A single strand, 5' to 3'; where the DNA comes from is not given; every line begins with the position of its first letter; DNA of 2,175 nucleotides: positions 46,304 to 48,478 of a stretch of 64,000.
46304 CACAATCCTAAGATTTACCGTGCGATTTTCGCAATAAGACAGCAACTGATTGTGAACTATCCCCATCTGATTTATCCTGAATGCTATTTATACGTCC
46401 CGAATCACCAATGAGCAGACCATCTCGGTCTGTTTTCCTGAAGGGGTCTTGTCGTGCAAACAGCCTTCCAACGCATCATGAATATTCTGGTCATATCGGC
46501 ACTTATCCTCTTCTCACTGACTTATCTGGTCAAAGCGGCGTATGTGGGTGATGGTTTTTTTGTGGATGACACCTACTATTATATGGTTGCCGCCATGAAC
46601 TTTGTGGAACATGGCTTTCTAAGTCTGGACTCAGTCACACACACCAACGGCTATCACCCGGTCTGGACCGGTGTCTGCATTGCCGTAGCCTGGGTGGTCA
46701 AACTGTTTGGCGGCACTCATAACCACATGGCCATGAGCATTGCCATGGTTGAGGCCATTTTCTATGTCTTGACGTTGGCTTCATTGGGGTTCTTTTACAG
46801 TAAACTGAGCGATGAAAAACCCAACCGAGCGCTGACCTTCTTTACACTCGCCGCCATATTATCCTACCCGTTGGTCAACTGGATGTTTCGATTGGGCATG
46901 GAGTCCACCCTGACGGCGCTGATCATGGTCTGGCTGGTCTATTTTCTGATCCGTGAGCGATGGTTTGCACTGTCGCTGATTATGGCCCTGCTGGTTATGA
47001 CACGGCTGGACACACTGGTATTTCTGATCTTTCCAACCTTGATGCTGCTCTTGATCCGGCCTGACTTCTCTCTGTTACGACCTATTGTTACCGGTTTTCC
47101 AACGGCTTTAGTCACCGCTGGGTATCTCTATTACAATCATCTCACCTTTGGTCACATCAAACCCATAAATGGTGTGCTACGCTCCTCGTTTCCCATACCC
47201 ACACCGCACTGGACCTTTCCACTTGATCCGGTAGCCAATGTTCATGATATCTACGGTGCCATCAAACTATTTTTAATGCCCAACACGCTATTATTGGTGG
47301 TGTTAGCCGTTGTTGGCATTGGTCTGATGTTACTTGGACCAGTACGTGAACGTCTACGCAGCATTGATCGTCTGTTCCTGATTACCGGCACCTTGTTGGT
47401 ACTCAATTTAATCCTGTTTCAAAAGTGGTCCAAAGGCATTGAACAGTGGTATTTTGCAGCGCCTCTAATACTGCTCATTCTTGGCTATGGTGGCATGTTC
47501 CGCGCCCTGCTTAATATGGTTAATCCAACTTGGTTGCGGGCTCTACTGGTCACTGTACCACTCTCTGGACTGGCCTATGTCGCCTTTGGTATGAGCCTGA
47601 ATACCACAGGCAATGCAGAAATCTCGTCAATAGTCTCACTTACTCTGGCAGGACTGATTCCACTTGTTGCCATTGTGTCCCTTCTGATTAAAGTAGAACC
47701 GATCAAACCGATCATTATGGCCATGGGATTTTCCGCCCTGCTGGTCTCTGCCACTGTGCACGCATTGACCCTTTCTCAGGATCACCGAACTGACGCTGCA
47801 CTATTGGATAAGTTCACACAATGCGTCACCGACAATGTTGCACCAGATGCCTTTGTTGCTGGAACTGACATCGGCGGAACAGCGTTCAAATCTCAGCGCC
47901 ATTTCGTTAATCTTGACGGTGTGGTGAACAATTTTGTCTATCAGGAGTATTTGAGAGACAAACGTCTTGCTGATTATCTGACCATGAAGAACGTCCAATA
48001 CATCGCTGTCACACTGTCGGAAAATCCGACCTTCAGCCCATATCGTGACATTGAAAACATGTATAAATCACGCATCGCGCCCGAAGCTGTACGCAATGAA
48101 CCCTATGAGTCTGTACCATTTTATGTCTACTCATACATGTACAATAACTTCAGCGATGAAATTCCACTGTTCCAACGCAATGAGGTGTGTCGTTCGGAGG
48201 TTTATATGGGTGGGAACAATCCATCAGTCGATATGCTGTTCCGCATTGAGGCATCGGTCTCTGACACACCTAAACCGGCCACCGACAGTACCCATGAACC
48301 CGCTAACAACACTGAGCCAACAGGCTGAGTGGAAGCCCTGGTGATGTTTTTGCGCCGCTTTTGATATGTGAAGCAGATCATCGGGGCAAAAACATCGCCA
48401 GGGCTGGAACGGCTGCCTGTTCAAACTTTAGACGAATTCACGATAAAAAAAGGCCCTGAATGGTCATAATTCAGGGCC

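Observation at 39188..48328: Complete polyprenyl-phospho-D-arabinofuranose donor pathway plus a GT-C-like transferase behind a sigma54 promoter, acceptor unknown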

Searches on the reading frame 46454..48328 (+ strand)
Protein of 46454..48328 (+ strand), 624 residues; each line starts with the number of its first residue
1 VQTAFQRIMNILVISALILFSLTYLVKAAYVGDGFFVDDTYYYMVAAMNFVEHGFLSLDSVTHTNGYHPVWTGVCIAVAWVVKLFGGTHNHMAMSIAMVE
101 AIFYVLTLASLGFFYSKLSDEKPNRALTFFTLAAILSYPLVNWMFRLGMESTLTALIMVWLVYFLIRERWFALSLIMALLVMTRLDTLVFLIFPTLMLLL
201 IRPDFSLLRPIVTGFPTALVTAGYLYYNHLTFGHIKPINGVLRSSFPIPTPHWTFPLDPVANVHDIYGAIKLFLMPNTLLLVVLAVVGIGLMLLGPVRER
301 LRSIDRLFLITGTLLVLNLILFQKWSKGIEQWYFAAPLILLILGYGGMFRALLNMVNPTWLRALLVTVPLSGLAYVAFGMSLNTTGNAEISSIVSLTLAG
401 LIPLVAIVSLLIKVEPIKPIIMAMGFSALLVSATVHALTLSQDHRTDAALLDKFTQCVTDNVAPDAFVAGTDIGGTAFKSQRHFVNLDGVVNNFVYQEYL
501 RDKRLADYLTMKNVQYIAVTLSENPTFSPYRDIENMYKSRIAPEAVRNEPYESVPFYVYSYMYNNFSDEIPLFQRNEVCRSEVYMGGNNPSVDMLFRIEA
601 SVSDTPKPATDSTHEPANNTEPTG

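Call 3: search_protein_families(library=pfam, proteins=[window:46454-48328:+], max_evalue=0.01)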
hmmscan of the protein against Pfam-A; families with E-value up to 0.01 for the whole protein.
window:46454-48328:+ (624 aa): 0 families

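Call 4: search_protein_families(library=ncbifam, proteins=[window:46454-48328:+], max_evalue=0.01)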
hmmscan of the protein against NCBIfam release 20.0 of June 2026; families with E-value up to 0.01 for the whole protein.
window:46454-48328:+ (624 aa): 0 families

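Call 7: find_homologous_proteins(query=window:46454-48328:+)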
Query window:46454-48328:+ (624 aa): 4 proteins with E <= 0.001 among 8000 candidates.
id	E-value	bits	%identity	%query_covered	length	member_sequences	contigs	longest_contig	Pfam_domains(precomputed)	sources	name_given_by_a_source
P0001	0.0e+0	1392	100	100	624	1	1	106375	-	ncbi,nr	ncbi:MAG: hypothetical protein HQL54_03590 [Magnetococcales bacterium]|nr:hypothetical protein [Magn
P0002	1.7e-63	233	30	91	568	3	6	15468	-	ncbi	ncbi:MAG: hypothetical protein ACXWAC_12085 [Usitatibacter sp.]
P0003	2.2e-5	41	32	10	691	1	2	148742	-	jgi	-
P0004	4.1e-4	37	24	22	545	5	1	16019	-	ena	-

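Call 8: search_solved_structures(query=window:46454-48328:+, max_evalue=10)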
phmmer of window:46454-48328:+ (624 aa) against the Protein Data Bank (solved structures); distinct sequences matched with E-value up to 10: 0.

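Call 25: search_protein_representatives(alignment_id=A1)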
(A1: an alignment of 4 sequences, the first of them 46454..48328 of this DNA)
Query: 4 sequences, 589 profile positions. Proteins with E-value up to 0.001 (for the whole library): 17873; up to 1e-10: 8429; up to 1e-30: 2522. The best 150 are listed.
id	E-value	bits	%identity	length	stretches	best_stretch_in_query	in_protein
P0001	1.2e-243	826.5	-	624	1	16-587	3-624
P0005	3.4e-139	481.6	-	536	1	12-512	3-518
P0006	3.4e-133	461.8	-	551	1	31-572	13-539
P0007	1.3e-126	440.1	-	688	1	23-569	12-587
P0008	2.8e-101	356.4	-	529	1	48-561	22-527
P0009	9.0e-96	338.2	-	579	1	25-561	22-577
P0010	5.9e-95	335.5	-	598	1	32-550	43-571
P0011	1.6e-92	327.5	-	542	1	43-549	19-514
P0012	1.8e-88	314.1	-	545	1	27-551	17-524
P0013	3.7e-87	309.8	-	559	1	11-561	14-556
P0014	6.5e-86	305.7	-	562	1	18-562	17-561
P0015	9.7e-86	305.1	-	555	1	15-560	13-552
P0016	2.5e-85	303.7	-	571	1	47-559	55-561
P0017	8.2e-85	302.0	-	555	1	22-560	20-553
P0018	2.2e-83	297.3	-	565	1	39-564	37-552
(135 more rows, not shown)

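Call 28: search_protein_families(library=pfam, alignment_id=A2, max_evalue=1)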
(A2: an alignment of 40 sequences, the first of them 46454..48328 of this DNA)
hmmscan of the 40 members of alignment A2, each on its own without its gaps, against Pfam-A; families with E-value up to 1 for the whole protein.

A. member 1, window:46454-48328:+ (624 aa): 0 families

B. families by the number of members that match (of 40 scanned): 31 families (the first 25 are shown)
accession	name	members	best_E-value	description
PF13231.12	PMT_2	8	8.3e-13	Dolichyl-phosphate-mannose-protein mannosyltransferase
PF11028.14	TMEM260-like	2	0.0055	Protein O-mannosyl-transferase TMEM260-like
PF06066.16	SepZ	1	0.001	SepZ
PF09852.15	DUF2079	1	0.0018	Predicted membrane protein (DUF2079)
PF14256.11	YwiC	1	0.0027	YwiC-like protein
PF13314.11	DUF4083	1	0.0032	Domain of unknown function (DUF4083)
PF14264.12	Glucos_trans_II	1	0.0054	Glucosyl transferase GtrII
PF13795.12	HupE_UreJ_2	1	0.053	HupE / UreJ protein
PF06728.19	PIG-U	1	0.06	GPI transamidase subunit PIG-U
PF20604.3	DUF6798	1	0.062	Domain of unknown function (DUF6798)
PF06462.18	Hyd_WA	1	0.077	Propeller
PF08733.15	PalH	1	0.089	PalH/RIM21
PF22999.2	LTN1_E3_ligase_6th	1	0.099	LTN1 family HEAT repeat region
PF06281.17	VP1_VP3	1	0.1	Structural protein VP1/VP3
PF21458.3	SelB-wing_1_3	1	0.11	Selenocysteine-specific elongation factor, winged helix 1/3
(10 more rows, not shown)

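Call 29: search_solved_structures(query=A2, max_evalue=10)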
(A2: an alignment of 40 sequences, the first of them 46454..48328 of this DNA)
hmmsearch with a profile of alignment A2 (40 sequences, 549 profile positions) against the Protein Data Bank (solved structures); distinct sequences matched with E-value up to 10: 9.
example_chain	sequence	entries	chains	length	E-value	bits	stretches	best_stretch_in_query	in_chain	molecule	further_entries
7zlg_A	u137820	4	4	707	0.031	16.2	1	274-418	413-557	C-mannosyltransferase dpy-19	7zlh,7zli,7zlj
23gf_B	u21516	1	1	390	0.13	14.2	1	100-269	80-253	GPI mannosyltransferase 1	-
23gx_B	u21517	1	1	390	0.13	14.2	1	100-269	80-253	GPI mannosyltransferase 1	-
6uwz_C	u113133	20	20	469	0.34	12.8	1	274-354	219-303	Acetylcholine receptor subunit beta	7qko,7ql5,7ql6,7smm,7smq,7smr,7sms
5l25_A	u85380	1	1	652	0.96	11.3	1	170-356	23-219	Boron transporter 1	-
8teg_A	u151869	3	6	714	1.2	11.1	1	170-356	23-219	Boron transporter 1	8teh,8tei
8tej_A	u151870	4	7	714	1.2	11.1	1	170-356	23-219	Boron transporter 1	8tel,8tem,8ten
9llh_M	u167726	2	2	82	1.4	10.8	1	332-371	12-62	De novo designed agonist-positive allosteric GPCR exoframe modulator targeting TM5/6/7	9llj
1oed_B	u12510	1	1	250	2.1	10.3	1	278-354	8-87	Acetylcholine receptor beta subunit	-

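Call 30: find_homologous_proteins(query=A2, max_evalue=1e-20)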
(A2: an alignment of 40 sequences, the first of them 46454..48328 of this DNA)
Query A2 (40 sequences) (624 aa, profile of the alignment): 9 proteins with E <= 1e-20 among 8000 candidates.
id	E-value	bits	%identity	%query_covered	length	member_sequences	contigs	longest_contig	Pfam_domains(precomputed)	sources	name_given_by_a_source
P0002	4.1e-158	546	30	91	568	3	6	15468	-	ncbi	ncbi:MAG: hypothetical protein ACXWAC_12085 [Usitatibacter sp.]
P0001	1.2e-157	544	100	100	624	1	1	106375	-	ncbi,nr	ncbi:MAG: hypothetical protein HQL54_03590 [Magnetococcales bacterium]|nr:hypothetical protein [Magn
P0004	2.8e-107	378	24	22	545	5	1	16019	-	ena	-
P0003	6.0e-91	324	32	10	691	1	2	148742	-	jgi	-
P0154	2.9e-74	269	26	32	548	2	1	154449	-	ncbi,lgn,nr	ncbi:MAG: hypothetical protein EP343_24835 [Deltaproteobacteria bacterium]|nr:MAG: hypothetical prot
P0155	1.4e-58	217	31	9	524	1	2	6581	-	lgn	-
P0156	2.4e-50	190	24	34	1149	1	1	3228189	-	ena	-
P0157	3.8e-50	189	27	18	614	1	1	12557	-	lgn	-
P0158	2.4e-40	157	24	15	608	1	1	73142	-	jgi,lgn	-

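Call 32: find_related_loci(query=A2, collection=genome_contigs, flank=10000)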
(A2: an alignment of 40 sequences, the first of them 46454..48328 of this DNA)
Query A2 (624 aa) in genome_contigs; peptide patterns used: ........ (x = any residue, [..] = any of these).
600 stretches matched a pattern (row limit reached: there are more); 501 encode a relative of the query (tblastn E <= 1e-3); the best 80 are kept; 80 distinct loci.
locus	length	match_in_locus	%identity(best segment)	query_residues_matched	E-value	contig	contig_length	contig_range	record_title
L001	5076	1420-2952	30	29-588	6e-52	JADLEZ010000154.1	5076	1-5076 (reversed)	MAG: Burkholderiales bacterium isolate SJ348 c_000000242542, whole genome shotgun sequence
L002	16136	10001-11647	29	11-599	4e-51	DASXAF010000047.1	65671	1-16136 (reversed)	MAG TPA_asm: Casimicrobiaceae bacterium isolate SMAG_U3758 k141_3899112, whole genome shotgun sequence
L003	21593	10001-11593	33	12-604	2e-43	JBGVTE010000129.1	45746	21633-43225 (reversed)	MAG: Candidatus Aminicenantaceae bacterium isolate S_218_B4 k127_368643, whole genome shotgun sequence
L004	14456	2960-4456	35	36-599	3e-41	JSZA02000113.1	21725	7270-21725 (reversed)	Candidatus Thiomargarita nelsonii isolate Hydrate Ridge NODE_395_length_21725_cov_153.235_ID_789, whole genome shotgun s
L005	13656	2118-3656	27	18-597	1e-38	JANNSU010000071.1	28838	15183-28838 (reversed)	MAG: Betaproteobacteria bacterium isolate SOY_31_metabat_153 SOY_31_k141_3644281, whole genome shotgun sequence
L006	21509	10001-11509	31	29-602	3e-30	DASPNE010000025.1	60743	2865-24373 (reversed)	MAG TPA_asm: Usitatibacter sp. isolate SMAG_U12113 k141_461162, whole genome shotgun sequence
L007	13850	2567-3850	25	38-517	6e-22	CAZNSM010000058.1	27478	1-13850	MAG TPA_asm: uncultured Pirellulales bacterium isolate binchicken_co43_162 genome assembly, contig: NODE_2822_length_274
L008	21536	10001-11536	31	29-597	2e-21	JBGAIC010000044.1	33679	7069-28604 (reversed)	MAG: Casimicrobiaceae bacterium isolate MAG_MBR_H125.51 MBRH125-51_opera_contig_3603, whole genome shotgun sequence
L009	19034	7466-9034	36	14-602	6e-46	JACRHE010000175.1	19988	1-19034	MAG: Nitrospirae bacterium isolate NC_groundwater_1769_Pr3_B-0.1um_50_9 SR-2_scaffold_141_3226666, whole genome shotgun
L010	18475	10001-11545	33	25-607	1e-20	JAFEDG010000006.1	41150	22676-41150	MAG: Proteobacteria bacterium isolate SZAS-71 LIN-675__6__length-41150, whole genome shotgun sequence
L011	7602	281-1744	31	7-587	2e-18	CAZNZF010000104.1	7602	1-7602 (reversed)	MAG TPA_asm: uncultured bacterium isolate SRP214966_co4_317 genome assembly, contig: NODE_12288_length_7602_cov_9.556380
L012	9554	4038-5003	28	6-334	8e-18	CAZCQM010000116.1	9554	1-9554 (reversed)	MAG TPA_asm: uncultured bacterium isolate SRP214966_co3_155 genome assembly, contig: NODE_12191_length_9554_cov_5.421623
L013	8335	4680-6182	23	38-608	5e-17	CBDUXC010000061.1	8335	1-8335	MAG TPA_asm: uncultured bacterium isolate SRR22302368_concoct_134 genome assembly, contig: ERZ25747235.4137, whole genom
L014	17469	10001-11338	23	8-517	1e-19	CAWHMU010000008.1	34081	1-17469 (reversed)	MAG: uncultured Chlamydiae bacterium isolate MFD02832.bin.3.201 genome assembly, contig: contig_30737, whole genome shot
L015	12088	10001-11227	23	35-516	1e-16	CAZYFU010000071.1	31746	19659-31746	MAG TPA_asm: uncultured Myxococcales bacterium isolate SRP192927_co6_560 genome assembly, contig: NODE_2546_length_31746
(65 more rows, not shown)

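Call 38: find_encoding_contigs(protein=P0002, flank=10000, max_places=3)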
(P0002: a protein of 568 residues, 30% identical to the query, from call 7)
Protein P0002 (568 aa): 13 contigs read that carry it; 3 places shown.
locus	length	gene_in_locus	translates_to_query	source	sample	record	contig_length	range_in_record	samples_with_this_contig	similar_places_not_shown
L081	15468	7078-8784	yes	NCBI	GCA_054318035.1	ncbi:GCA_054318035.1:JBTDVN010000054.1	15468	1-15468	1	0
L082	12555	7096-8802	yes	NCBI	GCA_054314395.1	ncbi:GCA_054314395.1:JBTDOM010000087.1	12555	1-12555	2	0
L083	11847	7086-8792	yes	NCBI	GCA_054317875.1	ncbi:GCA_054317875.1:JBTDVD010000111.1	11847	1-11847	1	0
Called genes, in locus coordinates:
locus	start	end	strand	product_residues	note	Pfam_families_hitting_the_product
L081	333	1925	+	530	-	PF00496:SBP_bac_5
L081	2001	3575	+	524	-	PF00496:SBP_bac_5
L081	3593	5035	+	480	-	PF12710:HAD (weak), PF01040:UbiA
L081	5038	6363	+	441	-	PF01565:FAD_binding_4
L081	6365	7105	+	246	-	PF00106:adh_short, PF13561:adh_short_C2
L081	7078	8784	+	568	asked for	-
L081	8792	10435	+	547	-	-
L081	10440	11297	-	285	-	PF00351:Biopterin_H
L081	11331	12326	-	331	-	PF18288:FAA_hydro_N_2, PF01557:FAA_hydrolase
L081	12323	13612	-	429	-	PF20510:HgmA_N, PF04209:HgmA_C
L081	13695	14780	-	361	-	PF14696:Glyoxalase_5, PF00903:Glyoxalase, PF13669:Glyoxalase_4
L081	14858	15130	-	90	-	-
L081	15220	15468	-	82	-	PF07973:tRNA_SAD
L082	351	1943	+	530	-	PF00496:SBP_bac_5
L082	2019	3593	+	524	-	PF00496:SBP_bac_5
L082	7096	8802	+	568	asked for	-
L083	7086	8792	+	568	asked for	-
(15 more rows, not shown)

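Call 39: predict_structure(alignment_id=A2)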
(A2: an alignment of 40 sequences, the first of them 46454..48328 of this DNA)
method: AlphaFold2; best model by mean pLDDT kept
length: 624 residues; sequences in the alignment: 40
mean_pLDDT: 85.1   pTM: 0.85
mean pLDDT of the five models: 85.1, 83.6, 83.0, 82.6, 82.5
residues with pLDDT >= 90: 397; 70-90: 110; 50-70: 67; < 50: 50
segments of 3 or more residues with pLDDT < 50: 372-377, 379-387, 391-414, 617-624
pLDDT, mean of each block of 10 residues (from residue 1): 70 76 75 81 97 97 94 98 96 92 93 93 90 87 90 97 96 97 96 94 90 96 97 95 96 95 83 91 95 83 90 98 94 96 88 78 61 47 46 43 43 50 63 68 68 94 97 95 95 95 96 97 88 95 98 97 97 97 92 93 55 47 41
secondary structure, 60 per line:
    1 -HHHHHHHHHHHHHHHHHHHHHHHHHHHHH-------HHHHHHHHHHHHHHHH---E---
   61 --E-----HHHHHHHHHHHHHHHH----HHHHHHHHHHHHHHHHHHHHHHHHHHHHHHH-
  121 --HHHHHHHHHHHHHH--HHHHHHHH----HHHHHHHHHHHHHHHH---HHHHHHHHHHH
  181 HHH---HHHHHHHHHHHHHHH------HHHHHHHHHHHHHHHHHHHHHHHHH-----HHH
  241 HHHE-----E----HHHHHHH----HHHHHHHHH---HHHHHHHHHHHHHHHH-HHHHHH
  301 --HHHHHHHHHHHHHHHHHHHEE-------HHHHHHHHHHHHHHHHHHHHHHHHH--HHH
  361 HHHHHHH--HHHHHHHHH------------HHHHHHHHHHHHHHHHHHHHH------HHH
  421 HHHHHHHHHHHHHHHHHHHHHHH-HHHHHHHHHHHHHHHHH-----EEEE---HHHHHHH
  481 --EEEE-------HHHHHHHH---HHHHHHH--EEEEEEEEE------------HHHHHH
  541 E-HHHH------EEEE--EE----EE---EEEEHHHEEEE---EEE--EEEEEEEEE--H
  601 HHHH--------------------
elements in order: H2-30 H38-53 H69-84 H89-119 H123-136 H139-146 H151-166 H170-183 H187-201 H208-232 H238-243 H255-261 H266-274 H278-293 H295-300 H303-321 H331-355 H358-367 H370-378 H391-411 H418-443 H445-461 E467-470 H474-480 E483-486 H494-501 H505-511 E514-522 H535-540 H543-546 E553-556 E570-573 E577-580 E584-586 E589-597 H600-604

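Call 43: fold_search(model_id=the predicted structure, library=pdb)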
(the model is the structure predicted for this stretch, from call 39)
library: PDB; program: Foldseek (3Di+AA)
matches with E <= 10: 194; with E <= 0.001: 12
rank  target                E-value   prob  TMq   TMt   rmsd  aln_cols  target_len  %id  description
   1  5ezm                  5.1e-07  1.00  0.47  0.53   8.6       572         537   14  Crystal Structure of ArnT from Cupriavidus metallidurans in the apo state (released 2016-02-17)
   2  5f15                  1.0e-06  1.00  0.51  0.57   8.1       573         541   14  Crystal Structure of ArnT from Cupriavidus metallidurans bound to Undecaprenyl phosphate (released 2016-02-17)
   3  8agc_A                1.4e-05  1.00  0.48  0.44  13.2       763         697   10  Structure of yeast oligosaccharylransferase complex with lipid-linked oligosaccharide and non-acceptor peptide bound (released 2022-12-07)
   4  9s6t_A                1.2e-04  1.00  0.42  0.52  10.5       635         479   10  Ternary cryo-EM structure of chicken ALG12 with Dol25-PP-GlcNAc2Man7, Dol25-P-Man, and Fab (released 2026-03-18)
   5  7zlg_A                1.2e-04  1.00  0.47  0.45  11.8       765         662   10  Cryo-EM structure of C-mannosyltransferase CeDPY19, in complex with acceptor peptide and bound to CMT2-Fab and anti-Fa (released 2023-01-11)
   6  9s6s_A                1.6e-04  1.00  0.44  0.49  11.8       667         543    9  Ternary cryo-EM structure of human ALG9 with Dol25-PP-GlcNAc2Man6, Dol25-P-Man and Fab (released 2026-03-18)
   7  5ogl_A                1.8e-04  1.00  0.41  0.37  10.5       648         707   10  Structure of bacterial oligosaccharyltransferase PglB in complex with an acceptor peptide and an lipid-linked oligosac (released 2017-10-25)
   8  6gxc_A                2.0e-04  1.00  0.41  0.37  13.6       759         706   10  Bacterial oligosaccharyltransferase PglB in complex with an inhibitory peptide and a reactive lipid-linked oligosaccha (released 2018-11-14)
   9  6ftg_5                2.4e-04  1.00  0.42  0.41  11.6       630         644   12  Subtomogram average of OST-containing ribosome-translocon complexes from canine rough microsomal membranes (released 2018-03-21)
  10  9dlf_C                4.3e-04  1.00  0.34  0.34  12.2       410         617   13  Arabinosyltransferase AftB in complex with Fab_B3 (released 2025-06-25)
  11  7zli_A                5.6e-04  1.00  0.42  0.40  11.9       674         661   11  Cryo-EM structure of C-mannosyltransferase CeDPY19, in complex with Dol25-P-Man and bound to CMT2-Fab and anti-Fab nan (released 2023-01-11)
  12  9s6u_A                5.8e-04  1.00  0.45  0.50  11.1       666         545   11  Ternary cryo-EM structure of human ALG9 with Dol25-PP-GlcNAc2Man8, Dol25-P-Man and Fab (released 2026-03-18)
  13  7zlh_A                1.5e-03  1.00  0.45  0.43  10.8       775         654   11  Cryo-EM structure of C-mannosyltransferase CeDPY19, in apo state, bound to CMT2-Fab and anti-Fab nanobody (released 2023-01-11)
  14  8imx_U                2.4e-02  1.00  0.33  0.46  11.7       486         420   12  Cryo-EM structure of GPI-T with a chimeric GPI-anchored protein (released 2023-08-16)
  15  7w72_U                3.7e-02  0.99  0.32  0.45  13.3       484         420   11  Structure of a human glycosylphosphatidylinositol (GPI) transamidase (released 2022-02-16)
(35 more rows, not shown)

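Call 46: find_encoding_contigs(protein=P0001, flank=10000, max_places=2)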
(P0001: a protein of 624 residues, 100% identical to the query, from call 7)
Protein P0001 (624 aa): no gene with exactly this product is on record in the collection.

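Call 47: find_encoding_contigs(protein=P0154, flank=10000, max_places=2)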
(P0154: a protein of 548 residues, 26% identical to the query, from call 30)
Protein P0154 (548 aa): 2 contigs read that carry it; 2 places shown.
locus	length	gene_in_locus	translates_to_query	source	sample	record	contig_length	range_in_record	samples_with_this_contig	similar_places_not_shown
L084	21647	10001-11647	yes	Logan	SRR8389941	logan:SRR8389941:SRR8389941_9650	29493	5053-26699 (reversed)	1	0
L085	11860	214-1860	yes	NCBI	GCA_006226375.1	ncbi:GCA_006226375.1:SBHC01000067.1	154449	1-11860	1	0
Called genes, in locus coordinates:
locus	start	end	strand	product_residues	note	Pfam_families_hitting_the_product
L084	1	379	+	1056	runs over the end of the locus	?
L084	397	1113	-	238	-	PF01370:Epimerase (weak), PF05368:NmrA, PF13460:NAD_binding_10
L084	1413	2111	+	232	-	PF09365:DUF2461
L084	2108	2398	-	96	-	-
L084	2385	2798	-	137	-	PF23416:DUF7107 (faint)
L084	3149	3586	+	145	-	-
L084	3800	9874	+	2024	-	PF03534:SpvB, PF05593:RHS_repeat (faint), PF13517:FG-GAP_3 (weak), PF12256:TcdB_toxin_midN, PF25023:TEN_YD-shell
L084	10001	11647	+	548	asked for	-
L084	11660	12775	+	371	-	PF03747:ADP_ribosyl_GH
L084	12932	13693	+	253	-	-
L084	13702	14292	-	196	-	PF00440:TetR_N, PF16925:TetR_C_13, PF21993:TetR_C_13_2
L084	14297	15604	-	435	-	PF00724:Oxidored_FMN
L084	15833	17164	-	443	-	-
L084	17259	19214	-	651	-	-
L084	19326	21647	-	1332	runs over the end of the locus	PF00501:AMP-binding, PF13193:AMP-binding_C (weak), PF00550:PP-binding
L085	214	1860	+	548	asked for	-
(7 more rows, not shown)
